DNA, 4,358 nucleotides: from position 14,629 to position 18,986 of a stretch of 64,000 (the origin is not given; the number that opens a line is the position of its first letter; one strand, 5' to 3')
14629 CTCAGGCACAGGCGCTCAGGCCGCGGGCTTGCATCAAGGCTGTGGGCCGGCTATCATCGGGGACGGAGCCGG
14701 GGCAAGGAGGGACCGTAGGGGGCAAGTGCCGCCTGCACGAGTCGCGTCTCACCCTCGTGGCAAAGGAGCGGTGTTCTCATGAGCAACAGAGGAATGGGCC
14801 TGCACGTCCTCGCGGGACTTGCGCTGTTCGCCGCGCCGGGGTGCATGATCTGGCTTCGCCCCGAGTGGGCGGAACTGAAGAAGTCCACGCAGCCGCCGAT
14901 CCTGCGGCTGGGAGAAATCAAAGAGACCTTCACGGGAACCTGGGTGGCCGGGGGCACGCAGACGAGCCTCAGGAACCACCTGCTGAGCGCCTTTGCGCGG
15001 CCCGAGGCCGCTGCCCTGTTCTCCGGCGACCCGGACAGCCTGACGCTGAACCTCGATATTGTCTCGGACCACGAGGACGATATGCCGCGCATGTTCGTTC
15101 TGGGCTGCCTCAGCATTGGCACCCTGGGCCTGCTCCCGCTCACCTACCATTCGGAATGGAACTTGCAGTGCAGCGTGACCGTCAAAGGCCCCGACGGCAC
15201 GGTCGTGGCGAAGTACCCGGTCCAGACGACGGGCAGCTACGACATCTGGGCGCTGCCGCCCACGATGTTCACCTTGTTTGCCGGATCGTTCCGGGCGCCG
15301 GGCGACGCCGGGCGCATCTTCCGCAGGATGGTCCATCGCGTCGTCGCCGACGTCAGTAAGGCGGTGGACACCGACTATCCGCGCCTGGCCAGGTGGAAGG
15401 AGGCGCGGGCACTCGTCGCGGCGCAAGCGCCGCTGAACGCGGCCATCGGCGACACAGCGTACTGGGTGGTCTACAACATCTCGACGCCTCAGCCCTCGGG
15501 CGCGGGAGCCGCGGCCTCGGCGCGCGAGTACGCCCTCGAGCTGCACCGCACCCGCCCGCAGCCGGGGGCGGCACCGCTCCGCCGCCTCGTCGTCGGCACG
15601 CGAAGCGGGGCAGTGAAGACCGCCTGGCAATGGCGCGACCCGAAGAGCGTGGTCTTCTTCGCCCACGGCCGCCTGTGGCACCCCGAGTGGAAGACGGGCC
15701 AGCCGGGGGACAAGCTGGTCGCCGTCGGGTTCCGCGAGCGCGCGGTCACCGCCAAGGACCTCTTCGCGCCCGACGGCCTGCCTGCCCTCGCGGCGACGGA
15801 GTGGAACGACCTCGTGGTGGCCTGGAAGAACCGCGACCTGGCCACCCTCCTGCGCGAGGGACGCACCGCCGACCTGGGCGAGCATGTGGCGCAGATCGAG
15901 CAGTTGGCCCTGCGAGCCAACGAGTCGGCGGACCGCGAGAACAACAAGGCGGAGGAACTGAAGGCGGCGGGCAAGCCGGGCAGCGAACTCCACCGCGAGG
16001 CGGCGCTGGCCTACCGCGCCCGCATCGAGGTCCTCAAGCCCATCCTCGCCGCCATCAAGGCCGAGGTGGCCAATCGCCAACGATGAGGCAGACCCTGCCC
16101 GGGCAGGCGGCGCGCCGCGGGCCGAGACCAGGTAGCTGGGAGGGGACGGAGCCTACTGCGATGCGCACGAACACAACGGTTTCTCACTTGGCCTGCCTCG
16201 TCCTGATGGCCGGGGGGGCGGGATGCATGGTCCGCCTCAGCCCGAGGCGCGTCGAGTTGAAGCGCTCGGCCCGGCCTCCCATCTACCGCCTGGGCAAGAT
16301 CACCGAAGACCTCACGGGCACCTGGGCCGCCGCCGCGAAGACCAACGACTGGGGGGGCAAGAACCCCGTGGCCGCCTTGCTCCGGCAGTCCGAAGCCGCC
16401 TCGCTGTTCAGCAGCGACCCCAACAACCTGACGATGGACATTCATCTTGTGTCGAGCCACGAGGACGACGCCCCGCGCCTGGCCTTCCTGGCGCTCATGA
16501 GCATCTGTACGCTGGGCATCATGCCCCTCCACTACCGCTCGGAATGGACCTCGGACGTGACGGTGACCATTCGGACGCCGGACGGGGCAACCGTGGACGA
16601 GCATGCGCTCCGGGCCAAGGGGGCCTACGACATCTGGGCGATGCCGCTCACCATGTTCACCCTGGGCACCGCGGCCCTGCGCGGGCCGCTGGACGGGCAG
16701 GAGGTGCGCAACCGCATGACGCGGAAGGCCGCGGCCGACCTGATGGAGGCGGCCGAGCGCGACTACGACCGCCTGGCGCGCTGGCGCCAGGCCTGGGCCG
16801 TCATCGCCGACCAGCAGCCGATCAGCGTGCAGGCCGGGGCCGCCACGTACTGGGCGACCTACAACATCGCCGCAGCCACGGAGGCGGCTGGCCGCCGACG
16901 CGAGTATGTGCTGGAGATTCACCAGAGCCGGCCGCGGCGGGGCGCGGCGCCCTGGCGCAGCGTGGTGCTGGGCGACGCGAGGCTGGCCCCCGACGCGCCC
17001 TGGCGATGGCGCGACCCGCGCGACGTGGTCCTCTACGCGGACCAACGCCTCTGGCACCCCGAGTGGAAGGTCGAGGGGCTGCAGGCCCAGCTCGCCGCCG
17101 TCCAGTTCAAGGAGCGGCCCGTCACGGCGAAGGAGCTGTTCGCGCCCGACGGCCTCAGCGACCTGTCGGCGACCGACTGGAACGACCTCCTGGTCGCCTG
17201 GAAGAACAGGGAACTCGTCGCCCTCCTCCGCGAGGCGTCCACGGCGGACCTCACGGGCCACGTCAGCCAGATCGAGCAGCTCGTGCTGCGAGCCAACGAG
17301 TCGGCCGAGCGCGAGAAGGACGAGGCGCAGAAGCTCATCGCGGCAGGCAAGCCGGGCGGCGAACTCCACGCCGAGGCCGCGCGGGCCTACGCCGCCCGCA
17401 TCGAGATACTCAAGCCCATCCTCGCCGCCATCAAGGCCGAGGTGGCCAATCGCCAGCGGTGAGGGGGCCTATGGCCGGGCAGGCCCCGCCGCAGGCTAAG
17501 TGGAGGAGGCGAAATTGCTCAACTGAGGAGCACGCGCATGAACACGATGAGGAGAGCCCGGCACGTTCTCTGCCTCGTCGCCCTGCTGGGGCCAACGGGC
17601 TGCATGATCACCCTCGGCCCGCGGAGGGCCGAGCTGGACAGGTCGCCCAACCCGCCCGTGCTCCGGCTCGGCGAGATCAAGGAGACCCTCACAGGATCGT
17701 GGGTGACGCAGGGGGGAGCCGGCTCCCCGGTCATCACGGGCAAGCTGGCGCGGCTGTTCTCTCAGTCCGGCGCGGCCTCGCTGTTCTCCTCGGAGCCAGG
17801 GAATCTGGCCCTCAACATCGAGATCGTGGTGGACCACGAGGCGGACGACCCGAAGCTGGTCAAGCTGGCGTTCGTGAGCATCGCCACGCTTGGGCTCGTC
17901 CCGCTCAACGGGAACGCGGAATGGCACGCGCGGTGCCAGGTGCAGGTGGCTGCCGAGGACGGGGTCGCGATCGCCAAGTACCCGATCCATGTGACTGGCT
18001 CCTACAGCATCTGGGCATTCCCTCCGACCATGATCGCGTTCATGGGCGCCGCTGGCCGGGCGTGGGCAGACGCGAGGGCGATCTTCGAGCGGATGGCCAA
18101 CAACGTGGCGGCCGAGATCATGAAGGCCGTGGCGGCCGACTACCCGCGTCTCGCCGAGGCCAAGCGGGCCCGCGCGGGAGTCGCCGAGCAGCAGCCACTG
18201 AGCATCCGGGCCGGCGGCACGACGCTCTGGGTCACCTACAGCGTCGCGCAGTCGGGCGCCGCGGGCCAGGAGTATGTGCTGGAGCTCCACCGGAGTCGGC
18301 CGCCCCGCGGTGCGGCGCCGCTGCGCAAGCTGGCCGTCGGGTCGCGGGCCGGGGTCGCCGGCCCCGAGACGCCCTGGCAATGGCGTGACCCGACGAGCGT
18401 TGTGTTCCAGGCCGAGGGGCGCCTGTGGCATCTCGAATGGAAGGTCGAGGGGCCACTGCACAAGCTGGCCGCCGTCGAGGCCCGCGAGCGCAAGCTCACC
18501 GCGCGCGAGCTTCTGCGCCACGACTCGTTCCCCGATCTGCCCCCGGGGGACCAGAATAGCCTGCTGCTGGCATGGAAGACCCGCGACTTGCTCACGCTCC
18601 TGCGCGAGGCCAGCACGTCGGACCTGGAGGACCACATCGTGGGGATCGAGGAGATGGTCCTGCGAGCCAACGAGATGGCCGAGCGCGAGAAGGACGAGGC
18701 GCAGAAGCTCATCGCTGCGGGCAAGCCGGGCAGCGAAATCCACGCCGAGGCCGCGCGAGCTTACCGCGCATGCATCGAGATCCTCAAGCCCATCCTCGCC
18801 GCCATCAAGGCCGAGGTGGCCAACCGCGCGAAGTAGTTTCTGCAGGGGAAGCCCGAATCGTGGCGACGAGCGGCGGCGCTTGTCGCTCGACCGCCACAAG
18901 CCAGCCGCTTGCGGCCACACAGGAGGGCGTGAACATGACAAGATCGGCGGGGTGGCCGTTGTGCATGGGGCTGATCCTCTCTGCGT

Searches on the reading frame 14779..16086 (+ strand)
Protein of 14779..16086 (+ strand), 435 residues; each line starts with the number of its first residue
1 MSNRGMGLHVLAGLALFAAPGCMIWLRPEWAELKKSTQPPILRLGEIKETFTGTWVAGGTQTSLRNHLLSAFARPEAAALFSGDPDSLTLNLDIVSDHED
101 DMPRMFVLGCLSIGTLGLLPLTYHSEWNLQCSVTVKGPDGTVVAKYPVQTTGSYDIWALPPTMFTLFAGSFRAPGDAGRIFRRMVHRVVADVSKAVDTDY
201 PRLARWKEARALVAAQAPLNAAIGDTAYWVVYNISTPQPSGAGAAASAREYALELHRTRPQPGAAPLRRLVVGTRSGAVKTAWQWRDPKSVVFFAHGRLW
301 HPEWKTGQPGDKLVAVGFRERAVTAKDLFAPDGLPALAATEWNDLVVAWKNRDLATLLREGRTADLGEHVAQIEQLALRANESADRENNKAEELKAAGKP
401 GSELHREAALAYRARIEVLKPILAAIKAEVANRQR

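Call 3: search_protein_families(library=pfam, proteins=[window:14779-16086:+], max_evalue=0.1)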
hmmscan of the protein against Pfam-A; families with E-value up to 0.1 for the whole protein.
window:14779-16086:+ (435 aa): 0 families

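Call 4: search_protein_families(library=ncbifam, proteins=[window:14779-16086:+], max_evalue=0.1)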
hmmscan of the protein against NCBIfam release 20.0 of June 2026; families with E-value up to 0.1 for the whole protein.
window:14779-16086:+ (435 aa): 0 families

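Call 42: find_related_loci(query=A4, collection=genome_contigs, flank=10000)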
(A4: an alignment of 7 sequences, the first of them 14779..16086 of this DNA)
Query A4 (435 aa) in genome_contigs; peptide patterns used: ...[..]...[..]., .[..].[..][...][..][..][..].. (x = any residue, [..] = any of these).
132 stretches matched a pattern; 16 encode a relative of the query (tblastn E <= 1e-3); 16 distinct loci.
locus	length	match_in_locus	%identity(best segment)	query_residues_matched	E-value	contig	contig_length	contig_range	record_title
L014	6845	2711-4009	48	1-435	7e-138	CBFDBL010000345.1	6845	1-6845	MAG TPA_asm: uncultured bacterium isolate SRR26215675_binner12_Refined_65 genome assembly, contig: ERZ25073486.11932, wh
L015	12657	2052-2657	31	224-435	2e-16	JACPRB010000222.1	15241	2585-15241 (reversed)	MAG: Planctomycetota bacterium isolate NC_groundwater_668_Ag_B-0.1um_65_30 B_1_S1_Biohub_coassembly_k141_3482158, whole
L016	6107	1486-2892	38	324-435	2e-16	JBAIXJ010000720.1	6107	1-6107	MAG: Opitutales bacterium isolate bin_2 c_000040125179, whole genome shotgun sequence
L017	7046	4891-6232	40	321-435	3e-14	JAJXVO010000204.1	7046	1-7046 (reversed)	MAG: bacterium isolate BP5.bin34 NODE_20324_length_7046_cov_0.914872, whole genome shotgun sequence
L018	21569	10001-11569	24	65-435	1e-12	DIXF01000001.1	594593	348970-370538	MAG TPA_asm: Syntrophaceae bacterium UBA6087 UBA6087_contig_44, whole genome shotgun sequence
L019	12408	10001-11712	39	320-434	2e-12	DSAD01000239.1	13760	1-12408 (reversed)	MAG TPA_asm: Deltaproteobacteria bacterium isolate SpSt-1140 Ga0129302_1002299, whole genome shotgun sequence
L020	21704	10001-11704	28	101-433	3e-13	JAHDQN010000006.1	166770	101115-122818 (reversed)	MAG: Deltaproteobacteria bacterium isolate SM3-B3m k141_32579, whole genome shotgun sequence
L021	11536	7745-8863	26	64-432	1e-14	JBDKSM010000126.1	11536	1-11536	MAG: Syntrophaceae bacterium isolate 6_bin.182 c_000000944143, whole genome shotgun sequence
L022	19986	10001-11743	25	101-429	1e-11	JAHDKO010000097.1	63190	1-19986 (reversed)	MAG: Deltaproteobacteria bacterium isolate LM3-B1m k141_51015, whole genome shotgun sequence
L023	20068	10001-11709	42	334-435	4e-11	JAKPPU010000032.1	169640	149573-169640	MAG: Deltaproteobacteria bacterium isolate JPNA_maxbin.145 k141_228046, whole genome shotgun sequence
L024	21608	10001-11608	24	80-429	1e-9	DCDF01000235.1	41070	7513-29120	MAG TPA_asm: Syntrophaceae bacterium UBA1062 UBA1062_contig_553, whole genome shotgun sequence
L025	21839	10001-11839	27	239-435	1e-9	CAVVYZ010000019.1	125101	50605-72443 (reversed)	MAG: uncultured delta proteobacterium isolate MFD03899.bin.2.22 genome assembly, contig: contig_5470, whole genome shotg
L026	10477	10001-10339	32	320-434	9e-11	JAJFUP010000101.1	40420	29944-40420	MAG: Deltaproteobacteria bacterium isolate bin.476 k141_633508, whole genome shotgun sequence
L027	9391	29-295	35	343-431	3e-8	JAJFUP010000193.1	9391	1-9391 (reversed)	MAG: Deltaproteobacteria bacterium isolate bin.476 k141_993381, whole genome shotgun sequence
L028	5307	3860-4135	32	343-434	3e-8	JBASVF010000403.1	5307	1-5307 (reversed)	MAG: Desulfomonilia bacterium isolate MFD13470_ilm_asm_bin26 k127_64425, whole genome shotgun sequence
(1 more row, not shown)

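Call 46: search_protein_families(library=pfam, proteins=[L018:500-3589:+, L018:5854-6855:+, L018:7570-8928:+, L018:10292-11572:+, L018:12914-14584:+, L018:14584-15768:+, L018:15844-16659:+, L018:17109-18440:-, L018:18534-19229:-, L018:19380-20471:+], max_evalue=0.01)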
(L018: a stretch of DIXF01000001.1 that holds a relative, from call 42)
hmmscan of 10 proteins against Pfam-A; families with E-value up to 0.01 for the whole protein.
L018:500-3589:+ (1029 aa): 2 families
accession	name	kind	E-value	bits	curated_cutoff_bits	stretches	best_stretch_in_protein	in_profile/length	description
PF00149.33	Metallophos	-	2.8e-11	44.7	21.5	1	5-249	3-190/191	Calcineurin-like phosphoesterase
PF24406.1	nSTAND_NTPase4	-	0.00016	22.1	27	1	628-682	3-58/58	Novel STAND NTPase 4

L018:5854-6855:+ (333 aa): 0 families

L018:7570-8928:+ (452 aa): 0 families

L018:10292-11572:+ (426 aa): 0 families

L018:12914-14584:+ (556 aa): 24 families
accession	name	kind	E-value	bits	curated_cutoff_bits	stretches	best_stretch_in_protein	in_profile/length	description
PF07719.23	TPR_2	-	2.1e-41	137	27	5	173-205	2-34/34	Tetratricopeptide repeat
PF00515.34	TPR_1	-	7.8e-35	117.7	27.8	4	173-205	2-34/34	Tetratricopeptide repeat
PF13432.12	TPR_16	-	3.9e-34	117.1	32.7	7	484-539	4-59/65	Tetratricopeptide repeat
PF13414.12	TPR_11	-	3.3e-30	104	26.8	4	181-220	3-42/42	TPR repeat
PF13431.12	TPR_17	-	2.2e-28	96.5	24.4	3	194-226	1-33/34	Tetratricopeptide repeat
PF13181.12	TPR_8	-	1.4e-27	93.8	25.7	2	480-510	4-34/34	Tetratricopeptide repeat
PF13371.12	TPR_9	-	3.7e-25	88.2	35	3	181-235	4-58/73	Tetratricopeptide repeat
PF14559.12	TPR_19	-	8.5e-25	87.3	25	4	489-543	3-57/68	Tetratricopeptide repeat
PF13428.12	TPR_14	-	1.9e-24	84.1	23.5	2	478-519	2-43/44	Tetratricopeptide repeat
PF13424.12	TPR_12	-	2.6e-15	56.8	30.1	2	477-539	3-73/77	Tetratricopeptide repeat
PF13174.12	TPR_6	-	5.8e-12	45.9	26.3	0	208-234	2-28/33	Tetratricopeptide repeat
PF13176.12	TPR_7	-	2.6e-11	43.1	27.9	1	174-205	1-34/36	Tetratricopeptide repeat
PF25062.1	ARM_TT21_N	-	1.8e-08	34.8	40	0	375-482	99-207/222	Tetratricopeptide repeat protein 21 N-terminal ARM repeat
PF12895.13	ANAPC3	-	6.2e-08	33.3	27.2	0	185-251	2-67/82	Anaphase-promoting complex, cyclosome, subunit 3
PF03704.23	BTAD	-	9.8e-07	29.7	22.1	0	432-502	51-121/146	Bacterial transcriptional activator domain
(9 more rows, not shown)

L018:14584-15768:+ (394 aa): 0 families

L018:15844-16659:+ (271 aa): 1 family
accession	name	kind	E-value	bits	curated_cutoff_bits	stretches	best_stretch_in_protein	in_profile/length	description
PF03591.19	AzlC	-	2.9e-41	141.6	32.1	1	53-193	1-137/137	AzlC protein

L018:17109-18440:- (443 aa): 3 families
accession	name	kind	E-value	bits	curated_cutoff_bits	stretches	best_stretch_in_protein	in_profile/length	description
PF01595.25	CNNM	-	6.2e-49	166.5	28.4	1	9-201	1-181/181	Cyclin M transmembrane N-terminal domain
PF03471.22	CorC_HlyC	-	1.4e-21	76.7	27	1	351-430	2-79/81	Transporter associated domain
PF00571.33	CBS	-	2.5e-18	66.6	24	2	287-335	8-56/57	CBS domain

L018:18534-19229:- (231 aa): 1 family
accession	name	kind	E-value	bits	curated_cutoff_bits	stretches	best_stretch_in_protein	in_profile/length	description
PF01797.21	Y1_Tnp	-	9.5e-12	45.6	23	1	15-123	8-119/121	Transposase IS200 like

L018:19380-20471:+ (363 aa): 4 families
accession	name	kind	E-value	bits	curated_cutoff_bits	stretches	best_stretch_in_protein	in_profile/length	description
PF03358.20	FMN_red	-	4.1e-17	62.6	24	1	6-110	1-96/152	NADPH-dependent FMN reductase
PF02036.22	SCP2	-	1.8e-16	60.8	21.3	1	275-361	14-100/101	SCP-2 sterol transfer family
PF02525.22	Flavodoxin_2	-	1.3e-11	45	27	1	6-111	1-104/198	Flavodoxin-like fold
PF14864.11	Alkyl_sulf_C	-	2e-08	35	27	1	257-362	9-114/125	Alkyl sulfatase C-terminal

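Call 53: find_homologous_proteins(query=A4)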
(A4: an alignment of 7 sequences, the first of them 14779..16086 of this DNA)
Query A4 (7 sequences) (435 aa, profile of the alignment): 14 proteins with E <= 0.001 among 8000 candidates.
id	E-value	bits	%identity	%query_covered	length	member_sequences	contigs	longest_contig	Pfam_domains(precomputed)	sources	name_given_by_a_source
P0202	9.0e-226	768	53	98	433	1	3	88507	-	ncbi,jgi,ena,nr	ncbi:MAG TPA: hypothetical protein VNE39_15375 [Planctomycetota bacterium]|nr:hypothetical protein [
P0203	2.3e-224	763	48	98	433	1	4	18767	-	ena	-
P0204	7.8e-224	761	50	95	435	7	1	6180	-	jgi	jgi:hypothetical protein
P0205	2.7e-217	740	100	100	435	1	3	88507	-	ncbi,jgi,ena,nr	ncbi:MAG TPA: hypothetical protein VNE39_15370 [Planctomycetota bacterium]|nr:hypothetical protein [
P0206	5.3e-216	736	48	100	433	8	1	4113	-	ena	-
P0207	1.5e-215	734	49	98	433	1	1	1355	-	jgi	jgi:hypothetical protein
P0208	3.3e-213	726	62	100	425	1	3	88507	-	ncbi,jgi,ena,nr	ncbi:MAG TPA: hypothetical protein VNE39_15385 [Planctomycetota bacterium]|nr:hypothetical protein [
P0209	2.4e-212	723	54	98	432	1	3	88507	-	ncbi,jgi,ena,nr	ncbi:MAG TPA: hypothetical protein VNE39_15380 [Planctomycetota bacterium]|nr:hypothetical protein [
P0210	7.7e-208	709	51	100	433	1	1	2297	-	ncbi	-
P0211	2.2e-205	701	51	100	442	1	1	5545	-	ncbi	-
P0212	2.5e-202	690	72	100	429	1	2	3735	-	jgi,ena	-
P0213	1.6e-201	688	66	95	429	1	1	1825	-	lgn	-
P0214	1.2e-192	659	47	100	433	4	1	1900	-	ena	-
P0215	4.0e-175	601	47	100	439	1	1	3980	-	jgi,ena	-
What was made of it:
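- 14779..20212 (+): Array of four lipoprotein paralogs (14779-16086, 16161-17462, 17538-18836, 18935-20212; 52-62% identical to each other). They are the conserved genomic partners of TPR+g2. NCBI names them VNE39_15370-15385 'hypothetical protein', Planctomycetota bacterium (call 53).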

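Call 54: search_solved_structures(query=A4, max_evalue=10)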
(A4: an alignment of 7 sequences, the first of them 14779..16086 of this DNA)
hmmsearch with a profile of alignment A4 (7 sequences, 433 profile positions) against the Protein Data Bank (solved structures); distinct sequences matched with E-value up to 10: 0.
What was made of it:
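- Tried and rejected: The lipoprotein profile gave none (call 54).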

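Call 61: search_protein_families(library=padloc, proteins=[window:14779-16086:+], max_evalue=0.01)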
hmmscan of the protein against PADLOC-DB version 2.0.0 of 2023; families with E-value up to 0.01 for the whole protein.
window:14779-16086:+ (435 aa): 0 families

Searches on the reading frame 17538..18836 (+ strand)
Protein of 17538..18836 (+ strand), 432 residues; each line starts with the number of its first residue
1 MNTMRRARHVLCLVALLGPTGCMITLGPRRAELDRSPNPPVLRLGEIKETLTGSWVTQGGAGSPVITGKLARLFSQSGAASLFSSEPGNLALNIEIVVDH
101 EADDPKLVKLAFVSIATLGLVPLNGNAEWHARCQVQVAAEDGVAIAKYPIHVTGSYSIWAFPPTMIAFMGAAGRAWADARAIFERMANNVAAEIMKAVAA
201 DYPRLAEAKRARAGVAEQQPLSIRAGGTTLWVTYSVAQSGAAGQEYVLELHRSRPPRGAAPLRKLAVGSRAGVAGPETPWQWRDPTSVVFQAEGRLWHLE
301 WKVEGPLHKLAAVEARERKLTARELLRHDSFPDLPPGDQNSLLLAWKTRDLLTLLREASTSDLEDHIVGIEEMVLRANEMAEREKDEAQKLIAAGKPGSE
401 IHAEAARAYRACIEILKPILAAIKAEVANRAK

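Call 3: search_protein_families(library=pfam, proteins=[window:17538-18836:+], max_evalue=0.1)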
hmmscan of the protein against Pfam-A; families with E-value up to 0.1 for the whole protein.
window:17538-18836:+ (432 aa): 1 family
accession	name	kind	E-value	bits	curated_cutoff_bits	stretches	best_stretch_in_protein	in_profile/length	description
PF14863.12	Alkyl_sulf_dimr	-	0.0053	17.6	26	1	164-219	61-116/139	Alkyl sulfatase dimerisation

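Call 4: search_protein_families(library=ncbifam, proteins=[window:17538-18836:+], max_evalue=0.1)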
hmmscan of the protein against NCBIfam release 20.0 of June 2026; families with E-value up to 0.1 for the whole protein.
window:17538-18836:+ (432 aa): 0 families

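Call 61: search_protein_families(library=padloc, proteins=[window:17538-18836:+], max_evalue=0.01)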
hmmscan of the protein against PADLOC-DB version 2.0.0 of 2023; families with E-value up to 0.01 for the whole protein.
window:17538-18836:+ (432 aa): 0 families
